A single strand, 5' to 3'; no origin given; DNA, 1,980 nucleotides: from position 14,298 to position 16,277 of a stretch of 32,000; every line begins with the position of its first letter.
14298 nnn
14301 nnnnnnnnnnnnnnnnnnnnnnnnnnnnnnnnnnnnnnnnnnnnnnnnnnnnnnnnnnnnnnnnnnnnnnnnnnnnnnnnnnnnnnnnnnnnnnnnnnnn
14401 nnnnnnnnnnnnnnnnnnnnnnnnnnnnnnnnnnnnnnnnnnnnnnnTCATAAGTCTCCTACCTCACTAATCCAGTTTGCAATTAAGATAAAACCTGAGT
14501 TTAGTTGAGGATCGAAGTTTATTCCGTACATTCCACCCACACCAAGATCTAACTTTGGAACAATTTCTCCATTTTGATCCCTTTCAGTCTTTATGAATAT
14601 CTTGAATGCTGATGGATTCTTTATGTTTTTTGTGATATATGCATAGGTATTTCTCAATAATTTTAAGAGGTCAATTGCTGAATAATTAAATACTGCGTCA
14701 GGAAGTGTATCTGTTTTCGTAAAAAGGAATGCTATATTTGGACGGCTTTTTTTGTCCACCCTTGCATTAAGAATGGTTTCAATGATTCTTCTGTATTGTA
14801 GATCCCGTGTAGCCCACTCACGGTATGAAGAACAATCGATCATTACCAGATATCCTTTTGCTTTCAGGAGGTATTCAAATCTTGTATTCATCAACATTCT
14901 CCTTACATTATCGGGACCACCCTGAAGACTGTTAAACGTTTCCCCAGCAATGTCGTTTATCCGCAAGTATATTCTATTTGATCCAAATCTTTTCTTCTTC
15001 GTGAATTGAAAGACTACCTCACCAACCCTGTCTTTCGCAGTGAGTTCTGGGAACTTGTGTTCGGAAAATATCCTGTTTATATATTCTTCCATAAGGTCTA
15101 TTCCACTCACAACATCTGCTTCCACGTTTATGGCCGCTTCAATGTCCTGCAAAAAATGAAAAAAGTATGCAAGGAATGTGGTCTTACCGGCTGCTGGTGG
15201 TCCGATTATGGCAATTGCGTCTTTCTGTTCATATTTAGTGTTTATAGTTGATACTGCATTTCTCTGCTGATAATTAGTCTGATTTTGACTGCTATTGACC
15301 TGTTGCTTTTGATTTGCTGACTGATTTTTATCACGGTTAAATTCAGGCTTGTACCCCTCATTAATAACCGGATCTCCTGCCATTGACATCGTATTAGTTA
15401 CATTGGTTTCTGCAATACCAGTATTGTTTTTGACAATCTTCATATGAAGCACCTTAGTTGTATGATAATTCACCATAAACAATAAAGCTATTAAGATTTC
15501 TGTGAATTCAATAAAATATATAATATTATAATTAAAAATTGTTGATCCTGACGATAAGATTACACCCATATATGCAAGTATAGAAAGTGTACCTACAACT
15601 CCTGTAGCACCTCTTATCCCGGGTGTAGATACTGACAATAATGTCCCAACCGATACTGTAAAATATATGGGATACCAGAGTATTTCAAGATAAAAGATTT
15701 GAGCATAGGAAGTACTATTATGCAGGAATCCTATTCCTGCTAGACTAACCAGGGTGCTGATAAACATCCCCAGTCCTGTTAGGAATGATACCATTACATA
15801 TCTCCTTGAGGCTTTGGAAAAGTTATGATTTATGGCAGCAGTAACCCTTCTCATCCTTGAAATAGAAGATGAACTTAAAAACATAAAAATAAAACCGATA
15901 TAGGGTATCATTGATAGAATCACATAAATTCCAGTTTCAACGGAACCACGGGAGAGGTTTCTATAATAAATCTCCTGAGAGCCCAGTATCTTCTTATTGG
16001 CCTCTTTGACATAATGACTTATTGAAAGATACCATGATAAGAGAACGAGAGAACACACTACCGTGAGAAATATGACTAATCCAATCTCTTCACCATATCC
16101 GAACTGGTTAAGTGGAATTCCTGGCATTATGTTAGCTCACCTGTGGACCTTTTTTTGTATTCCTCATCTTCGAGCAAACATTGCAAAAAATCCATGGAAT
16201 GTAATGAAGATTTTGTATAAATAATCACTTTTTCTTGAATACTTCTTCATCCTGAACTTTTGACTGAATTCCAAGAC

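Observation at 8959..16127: Paralogous membrane-anchored GTPase pair: one with intact G1-G4, one degenerate (pseudo-GTPase partner?)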

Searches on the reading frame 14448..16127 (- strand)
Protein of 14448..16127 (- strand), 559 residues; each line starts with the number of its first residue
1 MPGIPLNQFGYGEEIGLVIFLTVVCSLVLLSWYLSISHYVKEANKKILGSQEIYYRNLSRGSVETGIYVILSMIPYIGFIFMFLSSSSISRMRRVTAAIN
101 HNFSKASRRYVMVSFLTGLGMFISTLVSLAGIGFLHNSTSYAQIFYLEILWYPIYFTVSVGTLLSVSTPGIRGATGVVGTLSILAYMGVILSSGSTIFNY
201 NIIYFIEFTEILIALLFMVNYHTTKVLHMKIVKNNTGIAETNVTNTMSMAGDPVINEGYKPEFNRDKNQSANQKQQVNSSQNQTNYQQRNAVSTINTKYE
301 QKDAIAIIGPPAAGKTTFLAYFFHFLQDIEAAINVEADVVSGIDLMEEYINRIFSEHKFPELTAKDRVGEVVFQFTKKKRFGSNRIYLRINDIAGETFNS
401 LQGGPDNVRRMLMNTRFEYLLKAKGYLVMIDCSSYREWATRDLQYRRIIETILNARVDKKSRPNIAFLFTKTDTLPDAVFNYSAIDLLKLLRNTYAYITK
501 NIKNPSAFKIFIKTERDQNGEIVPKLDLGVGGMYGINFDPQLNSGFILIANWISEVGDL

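Call 4: search_protein_families(library=pfam, proteins=[window:14448-16127:-], max_evalue=1)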
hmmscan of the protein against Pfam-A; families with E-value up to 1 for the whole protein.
window:14448-16127:- (559 aa): 8 families
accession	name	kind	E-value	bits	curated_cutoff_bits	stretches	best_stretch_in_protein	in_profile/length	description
PF19993.5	DO-GTPase2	-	8.7e-12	45.6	27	1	305-477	3-178/226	Double-GTPase 2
PF19975.5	DO-GTPase1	-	1.7e-10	41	27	1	307-495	2-167/271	Double-GTPase 1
PF00005.33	ABC_tran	-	2.3e-05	25.4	25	1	294-404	3-112/137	ABC transporter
PF13086.12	AAA_11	-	0.013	15.7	27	1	284-326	2-41/257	AAA domain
PF13401.12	AAA_22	-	0.017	15.9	27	1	301-359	4-64/130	AAA domain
PF20720.3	nSTAND3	-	0.036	14.2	27.2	1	287-326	2-41/155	Novel STAND NTPase 3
PF13191.12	AAA_16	-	0.17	12.8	32.6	0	303-329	25-51/167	AAA ATPase domain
PF13521.12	AAA_28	-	0.19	12.4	27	1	305-361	2-43/164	AAA domain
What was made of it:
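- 14448..16127 (-): p559, the intact membrane-anchored DO-GTPase. It has about 5-6 TM segments (aa 10-221), an N/Q-rich linker (aa ~226-300) and a G domain (aa ~301-559). Pfam DO-GTPase2 8.7e-12 (45.6 bits) and DO-GTPase1 1.7e-10 (41 bits), both above the gathering score of 27 (call 4).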

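Call 12: find_homologous_proteins(query=window:14448-16127:-, max_evalue=0.001)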
Query window:14448-16127:- (559 aa): 17 proteins with E <= 0.001 among 8000 candidates.
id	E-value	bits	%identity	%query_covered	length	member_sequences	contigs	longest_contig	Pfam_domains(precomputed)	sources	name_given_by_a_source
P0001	0.0e+0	1237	100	100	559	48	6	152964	PF19975.6,PF00005.34,PF19993.6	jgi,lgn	jgi:GTPase SAR1 family protein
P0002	1.5e-251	854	75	89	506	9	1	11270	PF19975.6,PF00005.34,PF19993.6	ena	-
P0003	1.7e-233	794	66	99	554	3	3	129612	PF19975.6,PF19993.6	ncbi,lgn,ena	-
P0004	4.6e-174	598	56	93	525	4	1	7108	PF19975.6,PF00005.34,PF19993.6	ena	-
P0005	1.0e-162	561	55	86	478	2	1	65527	PF19975.6,PF19993.6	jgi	jgi:energy-coupling factor transporter ATP-binding protein EcfA2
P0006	4.1e-158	546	48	97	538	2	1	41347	PF19975.6,PF19993.6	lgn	-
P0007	2.0e-156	540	48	97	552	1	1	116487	PF19975.6,PF00005.34,PF19993.6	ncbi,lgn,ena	-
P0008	9.7e-156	538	50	89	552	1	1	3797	PF19975.6,PF00005.34,PF19993.6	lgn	-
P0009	3.7e-155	536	47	97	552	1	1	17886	PF19975.6,PF00005.34,PF19993.6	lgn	-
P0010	1.7e-144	501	45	96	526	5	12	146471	PF19975.6,PF19993.6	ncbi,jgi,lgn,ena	jgi:hypothetical protein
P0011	1.4e-143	498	44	96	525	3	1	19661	PF19975.6,PF19993.6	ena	-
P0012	3.1e-140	487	45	96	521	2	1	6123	PF19975.6,PF19993.6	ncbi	-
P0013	2.8e-130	454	42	96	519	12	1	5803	PF19975.6,PF19993.6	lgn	-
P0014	5.7e-130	453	43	96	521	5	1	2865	PF19975.6,PF19993.6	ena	-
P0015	3.4e-119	417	49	77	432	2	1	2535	PF19975.6,PF00005.34,PF19993.6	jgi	jgi:ABC-type thiamine transport system, ATPase component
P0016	1.8e-115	405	39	97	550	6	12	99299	PF19975.6,PF19993.6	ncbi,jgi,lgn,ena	jgi:hypothetical protein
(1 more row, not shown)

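Call 14: find_encoding_contigs(protein=P0001, flank=10000, max_places=3)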
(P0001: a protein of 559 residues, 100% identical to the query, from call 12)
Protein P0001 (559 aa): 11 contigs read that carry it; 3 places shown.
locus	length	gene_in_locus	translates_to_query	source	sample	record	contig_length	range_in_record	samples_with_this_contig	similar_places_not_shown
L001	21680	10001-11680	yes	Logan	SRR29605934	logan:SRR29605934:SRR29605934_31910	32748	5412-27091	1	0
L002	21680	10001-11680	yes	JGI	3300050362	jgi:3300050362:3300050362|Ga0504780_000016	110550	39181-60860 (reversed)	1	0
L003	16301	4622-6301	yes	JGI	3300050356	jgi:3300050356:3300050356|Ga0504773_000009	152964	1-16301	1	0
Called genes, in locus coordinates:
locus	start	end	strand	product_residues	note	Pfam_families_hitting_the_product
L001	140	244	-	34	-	-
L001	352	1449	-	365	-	PF00226:DnaJ, PF01556:DnaJ_C, PF00684:DnaJ_CXXCXGXG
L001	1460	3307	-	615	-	PF00012:HSP70, PF06723:MreB_Mbl, PF00012:HSP70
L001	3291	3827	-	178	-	PF01025:GrpE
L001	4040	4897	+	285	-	PF00226:DnaJ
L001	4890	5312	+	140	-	-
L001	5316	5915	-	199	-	PF00581:Rhodanese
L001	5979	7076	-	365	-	PF13191:AAA_16 (weak), PF00004:AAA, PF17862:AAA_lid_3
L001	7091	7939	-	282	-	-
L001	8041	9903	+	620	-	-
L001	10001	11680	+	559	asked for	PF00005:ABC_tran (faint), PF19975:DO-GTPase1, PF19993:DO-GTPase2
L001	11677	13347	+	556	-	-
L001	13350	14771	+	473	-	-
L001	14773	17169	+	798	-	-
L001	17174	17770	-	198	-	-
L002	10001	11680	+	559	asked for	PF00005:ABC_tran (faint), PF19975:DO-GTPase1, PF19993:DO-GTPase2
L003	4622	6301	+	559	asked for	PF00005:ABC_tran (faint), PF19975:DO-GTPase1, PF19993:DO-GTPase2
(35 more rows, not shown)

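Call 15: find_encoding_contigs(protein=P0016, flank=10000, max_places=2)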
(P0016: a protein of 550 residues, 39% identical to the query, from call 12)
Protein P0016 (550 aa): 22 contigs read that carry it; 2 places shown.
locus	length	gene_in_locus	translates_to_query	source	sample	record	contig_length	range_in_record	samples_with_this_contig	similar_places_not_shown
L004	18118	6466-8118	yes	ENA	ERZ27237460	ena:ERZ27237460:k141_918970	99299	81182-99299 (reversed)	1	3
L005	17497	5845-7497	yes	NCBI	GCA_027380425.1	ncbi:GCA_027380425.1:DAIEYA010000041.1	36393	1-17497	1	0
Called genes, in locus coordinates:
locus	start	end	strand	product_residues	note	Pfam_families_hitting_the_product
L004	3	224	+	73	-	?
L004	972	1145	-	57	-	-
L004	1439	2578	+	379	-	PF13191:AAA_16 (faint), PF00004:AAA, PF17862:AAA_lid_3 (weak)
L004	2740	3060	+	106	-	-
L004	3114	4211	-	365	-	PF00004:AAA, PF17862:AAA_lid_3 (weak)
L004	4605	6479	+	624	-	-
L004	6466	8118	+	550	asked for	PF19975:DO-GTPase1, PF19993:DO-GTPase2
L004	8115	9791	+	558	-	-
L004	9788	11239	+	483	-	-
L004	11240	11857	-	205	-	-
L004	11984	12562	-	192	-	-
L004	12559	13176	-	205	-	-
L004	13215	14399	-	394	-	PF07724:AAA_2 (faint), PF17862:AAA_lid_3 (faint), PF13401:AAA_22 (faint), PF00004:AAA, PF07728:AAA_5 (weak)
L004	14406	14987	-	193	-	-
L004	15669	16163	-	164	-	-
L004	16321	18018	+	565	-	PF00083:Sugar_tr (weak), PF07690:MFS_1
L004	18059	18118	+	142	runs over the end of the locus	PF22381:Staph_reg_Sar_Rot (weak), PF01047:MarR (weak), PF12802:MarR_2 (weak), PF13601:HTH_34 (weak)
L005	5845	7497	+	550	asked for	PF19975:DO-GTPase1, PF19993:DO-GTPase2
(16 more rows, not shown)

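Call 16: find_encoding_contigs(protein=P0010, flank=10000, max_places=2)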
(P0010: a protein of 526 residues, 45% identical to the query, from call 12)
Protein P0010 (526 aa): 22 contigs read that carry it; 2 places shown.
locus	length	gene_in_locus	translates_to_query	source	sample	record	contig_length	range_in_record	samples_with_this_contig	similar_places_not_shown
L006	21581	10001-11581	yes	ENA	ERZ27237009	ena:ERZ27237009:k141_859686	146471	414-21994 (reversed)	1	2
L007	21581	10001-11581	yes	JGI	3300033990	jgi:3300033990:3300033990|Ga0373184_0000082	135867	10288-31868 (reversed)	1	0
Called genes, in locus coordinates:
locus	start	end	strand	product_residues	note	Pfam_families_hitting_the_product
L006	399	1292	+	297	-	PF01259:SAICAR_synt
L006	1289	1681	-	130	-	-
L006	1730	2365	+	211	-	PF03104:DNA_pol_B_exo1, PF10108:DNA_pol_B_exo2 (weak)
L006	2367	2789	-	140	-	PF00571:CBS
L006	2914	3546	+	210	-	PF00227:Proteasome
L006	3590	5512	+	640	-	PF17214:KH_TffA, PF00753:Lactamase_B, PF16661:Lactamase_B_6, PF23023:Anti-Pycsar_Apyc1, PF12706:Lactamase_B_2 (weak), PF10996:Beta-Casp, PF07521:RMMBL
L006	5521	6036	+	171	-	-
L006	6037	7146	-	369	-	PF13191:AAA_16 (faint), PF00004:AAA, PF17862:AAA_lid_3 (weak)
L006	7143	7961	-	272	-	-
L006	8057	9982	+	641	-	-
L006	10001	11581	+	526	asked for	PF19975:DO-GTPase1, PF19993:DO-GTPase2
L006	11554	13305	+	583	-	-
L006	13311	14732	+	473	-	-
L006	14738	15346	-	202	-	-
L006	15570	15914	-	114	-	PF01638:HxlR (weak), PF01047:MarR, PF13601:HTH_34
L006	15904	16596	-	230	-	-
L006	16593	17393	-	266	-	-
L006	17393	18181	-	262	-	PF00005:ABC_tran, PF13304:AAA_21 (faint)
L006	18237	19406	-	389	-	PF06068:TIP49 (weak), PF00004:AAA, PF17862:AAA_lid_3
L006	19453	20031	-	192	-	-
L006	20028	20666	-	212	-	-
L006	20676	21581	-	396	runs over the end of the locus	PF06068:TIP49 (weak), PF05496:RuvB_N (weak), PF00004:AAA, PF07728:AAA_5 (weak), PF17862:AAA_lid_3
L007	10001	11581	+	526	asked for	PF19975:DO-GTPase1, PF19993:DO-GTPase2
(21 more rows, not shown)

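Call 17: find_encoding_contigs(protein=P0007, flank=10000, max_places=2)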
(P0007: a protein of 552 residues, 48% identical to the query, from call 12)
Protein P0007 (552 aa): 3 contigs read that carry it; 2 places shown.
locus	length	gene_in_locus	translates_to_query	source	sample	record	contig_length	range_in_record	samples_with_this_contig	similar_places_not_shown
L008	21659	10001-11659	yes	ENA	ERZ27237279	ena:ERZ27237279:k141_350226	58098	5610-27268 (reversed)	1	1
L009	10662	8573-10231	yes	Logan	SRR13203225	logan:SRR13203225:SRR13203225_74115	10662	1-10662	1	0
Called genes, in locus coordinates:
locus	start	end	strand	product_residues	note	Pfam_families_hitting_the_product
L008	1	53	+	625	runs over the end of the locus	PF00361:Proton_antipo_M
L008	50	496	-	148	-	PF00582:Usp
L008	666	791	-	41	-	-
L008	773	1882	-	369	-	PF00226:DnaJ, PF01556:DnaJ_C, PF00684:DnaJ_CXXCXGXG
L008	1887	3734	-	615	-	PF00012:HSP70, PF06723:MreB_Mbl, PF00012:HSP70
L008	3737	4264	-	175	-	PF01025:GrpE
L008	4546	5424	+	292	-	PF00226:DnaJ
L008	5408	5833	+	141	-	-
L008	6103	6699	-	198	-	PF00581:Rhodanese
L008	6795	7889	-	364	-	PF13191:AAA_16 (faint), PF00004:AAA, PF17862:AAA_lid_3 (faint)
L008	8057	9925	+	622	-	-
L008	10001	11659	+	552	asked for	PF00005:ABC_tran (weak), PF19975:DO-GTPase1, PF19993:DO-GTPase2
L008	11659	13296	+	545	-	-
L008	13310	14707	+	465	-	-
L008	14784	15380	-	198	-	-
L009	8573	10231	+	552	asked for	PF00005:ABC_tran (weak), PF19975:DO-GTPase1, PF19993:DO-GTPase2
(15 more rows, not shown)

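Call 21: find_encoding_contigs(protein=P0003, flank=10000, max_places=1)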
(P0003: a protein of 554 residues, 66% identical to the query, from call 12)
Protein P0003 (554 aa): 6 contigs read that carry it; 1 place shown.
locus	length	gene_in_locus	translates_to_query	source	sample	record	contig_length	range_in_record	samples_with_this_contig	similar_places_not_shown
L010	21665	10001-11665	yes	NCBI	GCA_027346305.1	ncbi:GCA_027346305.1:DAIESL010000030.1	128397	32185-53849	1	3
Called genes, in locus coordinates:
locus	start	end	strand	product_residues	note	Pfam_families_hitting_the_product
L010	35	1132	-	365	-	PF00226:DnaJ, PF01556:DnaJ_C, PF00684:DnaJ_CXXCXGXG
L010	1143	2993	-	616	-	PF00012:HSP70, PF06723:MreB_Mbl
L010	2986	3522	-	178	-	PF01025:GrpE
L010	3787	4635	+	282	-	PF00226:DnaJ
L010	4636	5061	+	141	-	-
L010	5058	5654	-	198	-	PF00581:Rhodanese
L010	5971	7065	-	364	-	PF13191:AAA_16 (faint), PF00004:AAA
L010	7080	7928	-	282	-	-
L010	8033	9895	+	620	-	-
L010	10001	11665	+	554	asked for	PF19975:DO-GTPase1, PF19993:DO-GTPase2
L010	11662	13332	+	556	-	-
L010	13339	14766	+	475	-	-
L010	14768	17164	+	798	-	-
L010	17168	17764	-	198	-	-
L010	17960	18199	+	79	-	-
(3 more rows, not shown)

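Call 22: find_encoding_contigs(protein=P0005, flank=10000, max_places=1)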
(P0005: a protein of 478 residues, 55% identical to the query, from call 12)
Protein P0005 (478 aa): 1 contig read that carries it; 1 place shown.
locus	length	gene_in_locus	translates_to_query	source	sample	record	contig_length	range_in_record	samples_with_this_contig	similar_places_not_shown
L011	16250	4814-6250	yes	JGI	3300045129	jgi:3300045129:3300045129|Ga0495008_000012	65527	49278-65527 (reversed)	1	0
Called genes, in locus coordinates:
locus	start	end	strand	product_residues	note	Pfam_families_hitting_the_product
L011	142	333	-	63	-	PF06348:DUF1059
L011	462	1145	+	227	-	PF01135:PCMT, PF01596:Methyltransf_3, PF02390:Methyltransf_4 (weak), PF13847:Methyltransf_31, PF13578:Methyltransf_24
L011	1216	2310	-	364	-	PF00004:AAA, PF17862:AAA_lid_3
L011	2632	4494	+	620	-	-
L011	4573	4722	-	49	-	-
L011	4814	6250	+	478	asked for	PF19975:DO-GTPase1, PF19993:DO-GTPase2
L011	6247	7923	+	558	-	-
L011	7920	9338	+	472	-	-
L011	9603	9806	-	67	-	-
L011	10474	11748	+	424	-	-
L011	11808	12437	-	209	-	-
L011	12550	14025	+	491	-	PF00083:Sugar_tr, PF07690:MFS_1, PF05977:MFS_3 (weak)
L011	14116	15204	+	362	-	PF07690:MFS_1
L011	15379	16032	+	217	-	PF00300:His_Phos_1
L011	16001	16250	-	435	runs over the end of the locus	PF00890:FAD_binding_2 (faint), PF01266:DAO (faint), PF03486:HI0933_like (faint), PF05834:Lycopene_cycl (faint), PF07992:Pyr_redox_2, PF13738:Pyr_redox_3, PF00070:Pyr_redox, PF02852:Pyr_redox_dim, +1 more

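Call 23: find_encoding_contigs(protein=P0006, flank=10000, max_places=1)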
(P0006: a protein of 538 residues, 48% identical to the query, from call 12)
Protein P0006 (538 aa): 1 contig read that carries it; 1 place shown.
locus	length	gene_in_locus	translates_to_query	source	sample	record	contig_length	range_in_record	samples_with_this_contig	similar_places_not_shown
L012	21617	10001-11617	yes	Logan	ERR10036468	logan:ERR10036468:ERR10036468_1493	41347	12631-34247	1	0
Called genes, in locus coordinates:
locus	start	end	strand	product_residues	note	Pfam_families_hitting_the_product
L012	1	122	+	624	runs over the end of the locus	PF00361:Proton_antipo_M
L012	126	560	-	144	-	PF00582:Usp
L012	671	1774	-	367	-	PF00226:DnaJ, PF01556:DnaJ_C, PF00684:DnaJ_CXXCXGXG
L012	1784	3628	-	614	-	PF00012:HSP70, PF06723:MreB_Mbl, PF00012:HSP70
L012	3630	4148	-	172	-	PF01025:GrpE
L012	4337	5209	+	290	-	PF00226:DnaJ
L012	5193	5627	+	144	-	-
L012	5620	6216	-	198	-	PF00581:Rhodanese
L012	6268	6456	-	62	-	PF06348:DUF1059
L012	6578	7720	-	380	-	PF13191:AAA_16 (faint), PF00004:AAA, PF17862:AAA_lid_3 (weak)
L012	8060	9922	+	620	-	-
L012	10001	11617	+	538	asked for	PF19975:DO-GTPase1, PF19993:DO-GTPase2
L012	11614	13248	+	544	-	-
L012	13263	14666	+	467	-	-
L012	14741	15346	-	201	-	-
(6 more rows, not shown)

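Call 41: search_protein_families(library=ncbifam, proteins=[window:14448-16127:-], max_evalue=0.1)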
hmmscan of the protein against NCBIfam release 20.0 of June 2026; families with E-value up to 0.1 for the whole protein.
window:14448-16127:- (559 aa): 54 families (the best 25 are shown)
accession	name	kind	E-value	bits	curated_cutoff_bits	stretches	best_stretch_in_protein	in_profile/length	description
NF006987.0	PRK09452.1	equivalog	1.4e-05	23.9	482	1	267-369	8-111/378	spermidine/putrescine ABC transporter ATP-binding protein PotA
TIGR02857.1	CydD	equivalog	3.4e-05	23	435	1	265-343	310-389/529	thiol reductant ABC exporter subunit CydD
NF000355.4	ribo_prot_ABC_F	equivalog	4.6e-05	22.5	380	1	265-334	302-371/499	ribosomal protection-like ABC-F family protein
TIGR00972.1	3a0107s01c2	equivalog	6.9e-05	22.3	343.2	1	280-348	5-73/248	phosphate ABC transporter ATP-binding protein PstB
TIGR01277.1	thiQ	equivalog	7e-05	22.5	245.05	1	284-369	6-92/213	thiamine ABC transporter ATP-binding protein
TIGR04521.1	ECF_ATPase_2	equivalog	0.00015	21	330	1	279-381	8-98/279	energy-coupling factor transporter ATPase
TIGR02315.1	ABC_phnC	equivalog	0.0003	20.3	266.1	1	283-340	8-66/243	phosphonate ABC transporter ATP-binding protein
NF010170.0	PRK13651.1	equivalog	0.00046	19.2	432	1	281-335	12-66/308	cobalt transporter ATP-binding subunit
TIGR01193.1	bacteriocin_ABC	subfamily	0.0005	18.7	523.85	1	260-345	455-543/708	peptide cleavage/export ABC transporter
NF008421.0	PRK11248.1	equivalog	0.00063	19.3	357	1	281-342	6-67/255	taurine ABC transporter ATP-binding subunit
NF010860.0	PRK14267.1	equivalog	0.00078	19.2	412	1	279-353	7-81/253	phosphate ABC transporter ATP-binding protein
NF043075.1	MMSYN1_0197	equivalog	0.00094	18.2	550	1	284-368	10-95/341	spermidine/putrescine ABC transporter ATP-binding protein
TIGR02204.1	MsbA_rel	hypoth_equivalog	0.00094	17.9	780.4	1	268-337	329-401/576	ABC transporter, permease/ATP-binding protein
NF010068.0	PRK13548.1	equivalog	0.0012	18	261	1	275-336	4-65/261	heme ABC transporter ATP-binding protein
TIGR03740.1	galliderm_ABC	subfamily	0.0013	18.5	309.75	1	283-366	7-89/223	lantibiotic protection ABC transporter ATP-binding subunit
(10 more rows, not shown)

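Call 50: search_protein_families(library=padloc, proteins=[window:14448-16127:-], max_evalue=0.01)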
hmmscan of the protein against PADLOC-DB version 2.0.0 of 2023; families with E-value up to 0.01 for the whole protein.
window:14448-16127:- (559 aa): 2 families
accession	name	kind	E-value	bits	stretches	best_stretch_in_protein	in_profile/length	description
PDLC03921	MkoA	-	2.7e-05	20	1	271-334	1014-1074/1607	-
PDLC03924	MkoC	-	0.00043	16.5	1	277-319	242-283/1136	-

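Call 80: search_protein_families(library=pfam, proteins=[L004:11984-12562:-, L004:12559-13176:-, L004:14406-14987:-, L004:13215-14399:-, L006:19453-20031:-, L006:20028-20666:-], max_evalue=0.05)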
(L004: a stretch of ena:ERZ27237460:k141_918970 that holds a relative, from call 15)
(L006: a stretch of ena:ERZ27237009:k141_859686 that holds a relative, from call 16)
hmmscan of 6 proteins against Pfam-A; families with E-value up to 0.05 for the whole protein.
L004:11984-12562:- (192 aa): 1 family
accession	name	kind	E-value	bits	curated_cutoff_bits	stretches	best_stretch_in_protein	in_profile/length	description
PF20302.4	HisK-N-like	-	0.0034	18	27.8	1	61-122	59-115/132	HisK-N-like globin domain of the ASK signalosome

L004:12559-13176:- (205 aa): 0 families

L004:14406-14987:- (193 aa): 0 families

L004:13215-14399:- (394 aa): 21 families
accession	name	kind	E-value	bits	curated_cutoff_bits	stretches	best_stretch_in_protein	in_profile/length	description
PF00004.35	AAA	-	1.9e-36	125.8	21.2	1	151-279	1-131/131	ATPase family associated with various cellular activities (AAA)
PF07728.20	AAA_5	-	1.7e-06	28.5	22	1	150-219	1-78/139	AAA domain (dynein-related subfamily)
PF07724.20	AAA_2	-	8.2e-06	26.4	27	1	149-241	4-99/166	AAA domain (Cdc48 subfamily)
PF17862.7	AAA_lid_3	-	8.9e-06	25.6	27.2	1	302-343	2-42/45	AAA+ lid domain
PF13401.12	AAA_22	-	1.4e-05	25.9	27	0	150-172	7-29/130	AAA domain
PF13191.12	AAA_16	-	2.6e-05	25.2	32.6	1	148-246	24-129/167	AAA ATPase domain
PF05496.18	RuvB_N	-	6.4e-05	23.2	27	1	143-219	28-96/159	Holliday junction DNA helicase RuvB P-loop domain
PF05673.19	DUF815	-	0.00019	21.1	23.8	1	102-175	14-80/249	Protein of unknown function (DUF815)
PF06068.19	TIP49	-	0.00035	20.3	23.8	1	149-201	51-105/347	TIP49 P-loop domain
PF01695.23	IstB_IS21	-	0.0028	17.7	24.1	1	148-171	92-115/238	IstB-like ATP binding protein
PF20030.5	bpMoxR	-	0.0028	17.2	27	1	150-178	33-61/205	MoxR domain in the MoxR-vWA-beta-propeller ternary systems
PF01078.27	Mg_chelatase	-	0.003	17.4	20.3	1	149-170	23-44/207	Magnesium chelatase, subunit ChlI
PF00005.33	ABC_tran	-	0.0031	18.5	25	1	142-175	5-38/137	ABC transporter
PF13521.12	AAA_28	-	0.0037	17.9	27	1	152-181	3-32/164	AAA domain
PF13173.12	AAA_14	-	0.0045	17.4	27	1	151-219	5-74/129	AAA domain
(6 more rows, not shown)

L006:19453-20031:- (192 aa): 1 family
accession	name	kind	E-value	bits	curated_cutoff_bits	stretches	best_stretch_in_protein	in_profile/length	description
PF05130.17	FlgN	-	0.0061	17.4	30.5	1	87-192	10-113/147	FlgN protein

L006:20028-20666:- (212 aa): 0 families
